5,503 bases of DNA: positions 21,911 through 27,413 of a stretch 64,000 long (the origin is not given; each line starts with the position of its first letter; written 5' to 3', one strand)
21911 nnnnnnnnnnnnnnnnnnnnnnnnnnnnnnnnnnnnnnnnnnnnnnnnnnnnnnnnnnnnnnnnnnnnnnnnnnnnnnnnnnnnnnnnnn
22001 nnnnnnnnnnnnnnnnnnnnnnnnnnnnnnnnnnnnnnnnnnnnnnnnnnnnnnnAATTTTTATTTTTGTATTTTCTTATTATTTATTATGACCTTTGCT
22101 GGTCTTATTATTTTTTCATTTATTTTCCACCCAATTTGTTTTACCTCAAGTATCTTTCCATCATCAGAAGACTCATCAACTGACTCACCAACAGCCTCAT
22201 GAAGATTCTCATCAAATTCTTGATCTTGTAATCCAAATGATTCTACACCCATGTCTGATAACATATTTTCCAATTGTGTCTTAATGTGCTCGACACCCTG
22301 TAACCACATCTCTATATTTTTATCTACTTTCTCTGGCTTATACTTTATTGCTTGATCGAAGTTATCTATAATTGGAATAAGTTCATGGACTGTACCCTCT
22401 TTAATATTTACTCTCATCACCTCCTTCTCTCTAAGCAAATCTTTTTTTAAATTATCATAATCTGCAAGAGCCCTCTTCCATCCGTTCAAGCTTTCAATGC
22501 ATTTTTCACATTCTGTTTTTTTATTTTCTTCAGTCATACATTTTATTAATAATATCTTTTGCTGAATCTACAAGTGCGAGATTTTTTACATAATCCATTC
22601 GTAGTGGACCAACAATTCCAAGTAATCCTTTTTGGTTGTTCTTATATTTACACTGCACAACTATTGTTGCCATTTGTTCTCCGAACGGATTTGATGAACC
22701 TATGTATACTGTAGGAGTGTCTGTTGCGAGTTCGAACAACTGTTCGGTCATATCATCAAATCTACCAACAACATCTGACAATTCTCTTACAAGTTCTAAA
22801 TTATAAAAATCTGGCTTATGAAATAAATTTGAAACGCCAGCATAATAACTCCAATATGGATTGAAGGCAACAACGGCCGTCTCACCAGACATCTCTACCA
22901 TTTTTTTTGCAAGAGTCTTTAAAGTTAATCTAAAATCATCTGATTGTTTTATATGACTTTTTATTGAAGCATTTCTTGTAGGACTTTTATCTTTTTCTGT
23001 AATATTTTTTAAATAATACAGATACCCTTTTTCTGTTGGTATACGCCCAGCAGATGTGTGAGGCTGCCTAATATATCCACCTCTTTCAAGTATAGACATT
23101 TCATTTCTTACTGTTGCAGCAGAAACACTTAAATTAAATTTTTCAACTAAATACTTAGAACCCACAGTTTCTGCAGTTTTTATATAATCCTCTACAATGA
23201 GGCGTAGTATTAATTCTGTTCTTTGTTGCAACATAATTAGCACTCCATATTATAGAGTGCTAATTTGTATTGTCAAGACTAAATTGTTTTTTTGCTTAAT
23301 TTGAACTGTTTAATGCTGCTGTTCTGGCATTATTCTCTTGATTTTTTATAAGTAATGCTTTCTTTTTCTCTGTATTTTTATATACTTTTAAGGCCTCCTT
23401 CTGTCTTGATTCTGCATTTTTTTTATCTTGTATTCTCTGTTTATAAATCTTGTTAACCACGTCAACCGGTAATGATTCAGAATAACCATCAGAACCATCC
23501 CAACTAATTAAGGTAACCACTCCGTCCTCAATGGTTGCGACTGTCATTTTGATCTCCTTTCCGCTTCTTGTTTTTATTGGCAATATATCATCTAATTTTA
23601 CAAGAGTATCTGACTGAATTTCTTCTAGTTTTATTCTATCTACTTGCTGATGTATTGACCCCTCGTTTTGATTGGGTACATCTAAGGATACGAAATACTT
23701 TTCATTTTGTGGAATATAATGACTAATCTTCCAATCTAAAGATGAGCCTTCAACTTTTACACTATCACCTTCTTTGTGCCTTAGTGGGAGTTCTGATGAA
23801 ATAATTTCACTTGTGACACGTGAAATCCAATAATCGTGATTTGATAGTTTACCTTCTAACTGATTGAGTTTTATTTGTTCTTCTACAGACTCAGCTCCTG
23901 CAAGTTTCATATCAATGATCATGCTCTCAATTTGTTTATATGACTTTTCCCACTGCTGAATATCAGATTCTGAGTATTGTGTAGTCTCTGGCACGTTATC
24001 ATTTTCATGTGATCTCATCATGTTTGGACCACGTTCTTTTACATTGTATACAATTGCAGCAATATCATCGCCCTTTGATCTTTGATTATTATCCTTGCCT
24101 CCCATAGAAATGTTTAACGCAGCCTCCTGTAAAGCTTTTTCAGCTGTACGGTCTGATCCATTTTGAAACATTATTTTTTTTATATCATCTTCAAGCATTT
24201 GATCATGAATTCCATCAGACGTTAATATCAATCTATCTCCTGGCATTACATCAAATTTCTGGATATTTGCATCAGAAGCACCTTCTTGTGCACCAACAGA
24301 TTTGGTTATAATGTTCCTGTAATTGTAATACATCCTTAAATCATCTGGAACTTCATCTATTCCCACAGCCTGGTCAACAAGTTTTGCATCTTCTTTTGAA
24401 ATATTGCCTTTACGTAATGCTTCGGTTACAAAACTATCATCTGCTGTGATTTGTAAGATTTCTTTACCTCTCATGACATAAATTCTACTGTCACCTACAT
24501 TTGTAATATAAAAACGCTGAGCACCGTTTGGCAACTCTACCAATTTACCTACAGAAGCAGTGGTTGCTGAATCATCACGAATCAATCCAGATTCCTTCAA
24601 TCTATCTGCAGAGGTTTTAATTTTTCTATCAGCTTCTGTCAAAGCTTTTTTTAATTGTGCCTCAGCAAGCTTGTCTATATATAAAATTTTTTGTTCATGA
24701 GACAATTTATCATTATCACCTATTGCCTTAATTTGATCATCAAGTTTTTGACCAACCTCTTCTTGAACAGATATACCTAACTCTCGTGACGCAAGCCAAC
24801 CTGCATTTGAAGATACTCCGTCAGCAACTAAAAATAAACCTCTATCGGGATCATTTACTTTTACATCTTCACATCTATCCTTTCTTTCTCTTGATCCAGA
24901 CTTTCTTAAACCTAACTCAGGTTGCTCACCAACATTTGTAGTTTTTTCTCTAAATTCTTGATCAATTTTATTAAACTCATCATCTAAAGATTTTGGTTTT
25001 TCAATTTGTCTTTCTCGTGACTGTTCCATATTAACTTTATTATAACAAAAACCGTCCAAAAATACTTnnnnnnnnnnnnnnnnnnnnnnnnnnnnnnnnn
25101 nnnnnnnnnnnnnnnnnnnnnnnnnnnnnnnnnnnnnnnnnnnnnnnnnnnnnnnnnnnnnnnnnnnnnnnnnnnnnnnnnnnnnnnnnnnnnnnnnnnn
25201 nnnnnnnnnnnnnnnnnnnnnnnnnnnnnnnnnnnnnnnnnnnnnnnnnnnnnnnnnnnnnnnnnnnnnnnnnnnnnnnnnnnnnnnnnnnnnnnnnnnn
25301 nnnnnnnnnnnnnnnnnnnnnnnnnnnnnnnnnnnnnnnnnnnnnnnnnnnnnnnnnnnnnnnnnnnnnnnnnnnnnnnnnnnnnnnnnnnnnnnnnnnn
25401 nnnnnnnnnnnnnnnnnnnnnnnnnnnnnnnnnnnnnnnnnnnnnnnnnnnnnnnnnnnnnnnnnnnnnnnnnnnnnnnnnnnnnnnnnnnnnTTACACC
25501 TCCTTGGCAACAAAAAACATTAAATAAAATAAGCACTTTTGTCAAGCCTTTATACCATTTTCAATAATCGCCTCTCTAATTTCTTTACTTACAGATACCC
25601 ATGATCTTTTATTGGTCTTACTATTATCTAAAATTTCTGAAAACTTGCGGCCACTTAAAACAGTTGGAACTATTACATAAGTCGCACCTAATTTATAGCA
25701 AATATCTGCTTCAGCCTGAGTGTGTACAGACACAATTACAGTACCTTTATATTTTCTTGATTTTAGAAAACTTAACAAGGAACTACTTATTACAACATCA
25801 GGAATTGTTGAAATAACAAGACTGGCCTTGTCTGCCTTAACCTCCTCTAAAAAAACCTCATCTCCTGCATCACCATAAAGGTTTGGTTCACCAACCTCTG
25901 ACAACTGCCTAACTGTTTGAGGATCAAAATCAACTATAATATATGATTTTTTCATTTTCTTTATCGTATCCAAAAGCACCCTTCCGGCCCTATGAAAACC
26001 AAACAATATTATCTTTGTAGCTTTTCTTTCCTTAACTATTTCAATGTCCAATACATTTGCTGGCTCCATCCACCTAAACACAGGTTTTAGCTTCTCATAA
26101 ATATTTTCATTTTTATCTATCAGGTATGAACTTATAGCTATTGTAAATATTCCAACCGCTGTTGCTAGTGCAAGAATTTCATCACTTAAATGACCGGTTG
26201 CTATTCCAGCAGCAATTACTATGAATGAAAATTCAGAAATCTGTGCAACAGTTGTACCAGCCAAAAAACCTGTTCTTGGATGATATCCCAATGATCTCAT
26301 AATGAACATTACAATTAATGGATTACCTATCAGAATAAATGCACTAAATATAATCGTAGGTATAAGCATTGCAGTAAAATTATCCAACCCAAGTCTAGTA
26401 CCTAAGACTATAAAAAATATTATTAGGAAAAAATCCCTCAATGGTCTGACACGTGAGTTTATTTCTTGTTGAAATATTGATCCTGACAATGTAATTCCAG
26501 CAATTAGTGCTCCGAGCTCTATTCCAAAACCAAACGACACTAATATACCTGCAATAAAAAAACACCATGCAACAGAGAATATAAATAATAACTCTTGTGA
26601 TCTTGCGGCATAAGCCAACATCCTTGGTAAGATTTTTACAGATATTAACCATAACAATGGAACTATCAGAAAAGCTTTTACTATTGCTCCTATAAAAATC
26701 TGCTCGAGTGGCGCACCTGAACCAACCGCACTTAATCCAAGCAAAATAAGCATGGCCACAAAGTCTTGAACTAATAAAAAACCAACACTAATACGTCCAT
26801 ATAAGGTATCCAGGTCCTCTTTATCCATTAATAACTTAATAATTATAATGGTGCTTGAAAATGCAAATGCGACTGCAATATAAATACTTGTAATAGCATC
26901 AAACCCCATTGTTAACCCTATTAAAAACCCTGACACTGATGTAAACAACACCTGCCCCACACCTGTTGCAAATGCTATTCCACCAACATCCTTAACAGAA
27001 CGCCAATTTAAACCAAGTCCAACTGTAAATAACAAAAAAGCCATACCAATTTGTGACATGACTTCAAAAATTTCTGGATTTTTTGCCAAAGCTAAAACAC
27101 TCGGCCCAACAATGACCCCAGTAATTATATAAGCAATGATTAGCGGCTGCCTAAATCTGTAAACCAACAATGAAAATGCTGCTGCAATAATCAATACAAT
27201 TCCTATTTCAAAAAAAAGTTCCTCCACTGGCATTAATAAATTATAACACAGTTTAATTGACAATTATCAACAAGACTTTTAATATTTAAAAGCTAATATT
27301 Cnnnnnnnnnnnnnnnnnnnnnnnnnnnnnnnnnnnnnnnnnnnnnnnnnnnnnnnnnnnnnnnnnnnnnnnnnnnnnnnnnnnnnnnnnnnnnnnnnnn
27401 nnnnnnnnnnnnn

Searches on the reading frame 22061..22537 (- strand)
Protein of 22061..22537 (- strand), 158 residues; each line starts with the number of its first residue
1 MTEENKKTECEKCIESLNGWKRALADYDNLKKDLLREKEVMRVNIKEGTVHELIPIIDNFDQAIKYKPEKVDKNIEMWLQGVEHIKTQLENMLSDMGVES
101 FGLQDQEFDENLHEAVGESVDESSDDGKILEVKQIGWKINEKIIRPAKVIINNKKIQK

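Call 19: search_protein_families(library=ncbifam, proteins=[window:22061-22537:-], max_evalue=0.00001)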
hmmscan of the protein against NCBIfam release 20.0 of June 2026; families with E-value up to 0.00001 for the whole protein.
window:22061-22537:- (158 aa): 26 families (the best 25 are shown)
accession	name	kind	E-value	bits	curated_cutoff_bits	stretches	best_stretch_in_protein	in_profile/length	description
NF010738.0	PRK14140.1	equivalog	1.9e-24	86.5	137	1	3-152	42-190/191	nucleotide exchange factor GrpE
NF010750.0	PRK14153.1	equivalog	1.1e-23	83.8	194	1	4-154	39-188/194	nucleotide exchange factor GrpE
NF010741.0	PRK14143.1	equivalog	1.3e-22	80.5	184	1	18-151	92-224/258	nucleotide exchange factor GrpE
NF010747.0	PRK14149.1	equivalog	1.6e-21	76.7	176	1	3-152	41-188/191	nucleotide exchange factor GrpE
NF010757.0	PRK14160.1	equivalog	6e-20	71.5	184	1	3-151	68-209/211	nucleotide exchange factor GrpE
NF010743.0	PRK14145.1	equivalog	6e-17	62.2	186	1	12-150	64-197/200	nucleotide exchange factor GrpE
NF010748.0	PRK14150.1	equivalog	6.1e-17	61.8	152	1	19-153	63-196/198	nucleotide exchange factor GrpE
NF010761.0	PRK14164.1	equivalog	1.1e-16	61.5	167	1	13-153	86-216/220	nucleotide exchange factor GrpE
NF010746.0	PRK14148.1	equivalog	7.3e-16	58.5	212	1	17-152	60-193/195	nucleotide exchange factor GrpE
NF010756.0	PRK14159.1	equivalog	8.4e-14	51.9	171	1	10-151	35-174/176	nucleotide exchange factor GrpE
NF010755.0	PRK14158.1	equivalog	1.9e-13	50.3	200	1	15-153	55-194/198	nucleotide exchange factor GrpE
NF010739.0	PRK14141.1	equivalog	2.5e-13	50.1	192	1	18-151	54-191/211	nucleotide exchange factor GrpE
NF010742.0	PRK14144.1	equivalog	3.4e-13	49.9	215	1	11-154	59-199/199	nucleotide exchange factor GrpE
NF010737.0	PRK14139.1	equivalog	1.2e-12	48.2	164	1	11-155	49-188/188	nucleotide exchange factor GrpE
NF010758.0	PRK14161.1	equivalog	1.6e-12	47.5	206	1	14-154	35-177/178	nucleotide exchange factor GrpE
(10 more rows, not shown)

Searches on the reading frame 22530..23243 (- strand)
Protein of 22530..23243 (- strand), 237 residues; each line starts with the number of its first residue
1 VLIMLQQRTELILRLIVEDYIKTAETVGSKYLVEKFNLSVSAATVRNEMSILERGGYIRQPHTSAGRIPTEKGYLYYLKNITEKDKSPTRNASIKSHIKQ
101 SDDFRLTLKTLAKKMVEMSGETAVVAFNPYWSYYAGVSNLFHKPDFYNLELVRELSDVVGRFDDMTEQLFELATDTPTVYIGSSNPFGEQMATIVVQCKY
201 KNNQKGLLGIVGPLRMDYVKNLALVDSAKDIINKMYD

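Call 19: search_protein_families(library=ncbifam, proteins=[window:22530-23243:-], max_evalue=0.00001)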
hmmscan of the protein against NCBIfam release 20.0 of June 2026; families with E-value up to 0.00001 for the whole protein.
window:22530-23243:- (237 aa): 2 families
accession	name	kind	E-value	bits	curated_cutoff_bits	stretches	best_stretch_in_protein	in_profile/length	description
TIGR00331.1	hrcA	equivalog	1.5e-51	175.9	197.2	2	7-126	2-124/338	heat-inducible transcriptional repressor HrcA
NF003033.0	PRK03911.1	equivalog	2.2e-19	70.1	248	1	7-107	5-107/264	HrcA family transcriptional regulator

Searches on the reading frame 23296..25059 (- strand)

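Call 19: search_protein_families(library=ncbifam, proteins=[window:23296-25059:-], max_evalue=0.00001)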
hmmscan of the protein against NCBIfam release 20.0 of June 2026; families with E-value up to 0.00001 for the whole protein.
window:23296-25059:- (587 aa): 1 family
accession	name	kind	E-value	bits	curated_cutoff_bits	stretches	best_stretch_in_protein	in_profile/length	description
NF033484.1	Stp1_PP2C_phos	equivalog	7e-27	94.4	230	1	66-324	17-225/232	Stp1/IreP family PP2C-type Ser/Thr phosphatase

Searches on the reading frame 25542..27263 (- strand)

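Call 19: search_protein_families(library=ncbifam, proteins=[window:25542-27263:-], max_evalue=0.00001)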
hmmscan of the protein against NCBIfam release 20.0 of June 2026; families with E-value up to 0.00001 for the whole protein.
window:25542-27263:- (573 aa): 5 families
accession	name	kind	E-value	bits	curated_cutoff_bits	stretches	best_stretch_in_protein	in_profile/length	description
NF007950.1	PRK10669.1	equivalog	1.7e-41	142.7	700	1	22-532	13-534/547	YbaL family putative K(+) efflux transporter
TIGR00932.1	2a37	subfamily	4.1e-39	134.7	238.3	1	26-290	3-273/275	monovalent cation:proton antiporter-2 (CPA2) family protein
NF045626.1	FeTrans_MagA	equivalog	1.8e-38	132.5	700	1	21-381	12-373/386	iron transporter MagA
NF002924.0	PRK03562.1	equivalog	2.5e-37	128.6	752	1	31-503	21-490/623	glutathione-regulated potassium-efflux system protein KefC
NF002973.0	PRK03659.1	equivalog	3.1e-32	111.9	804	1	19-486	8-471/602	glutathione-regulated potassium-efflux system protein KefB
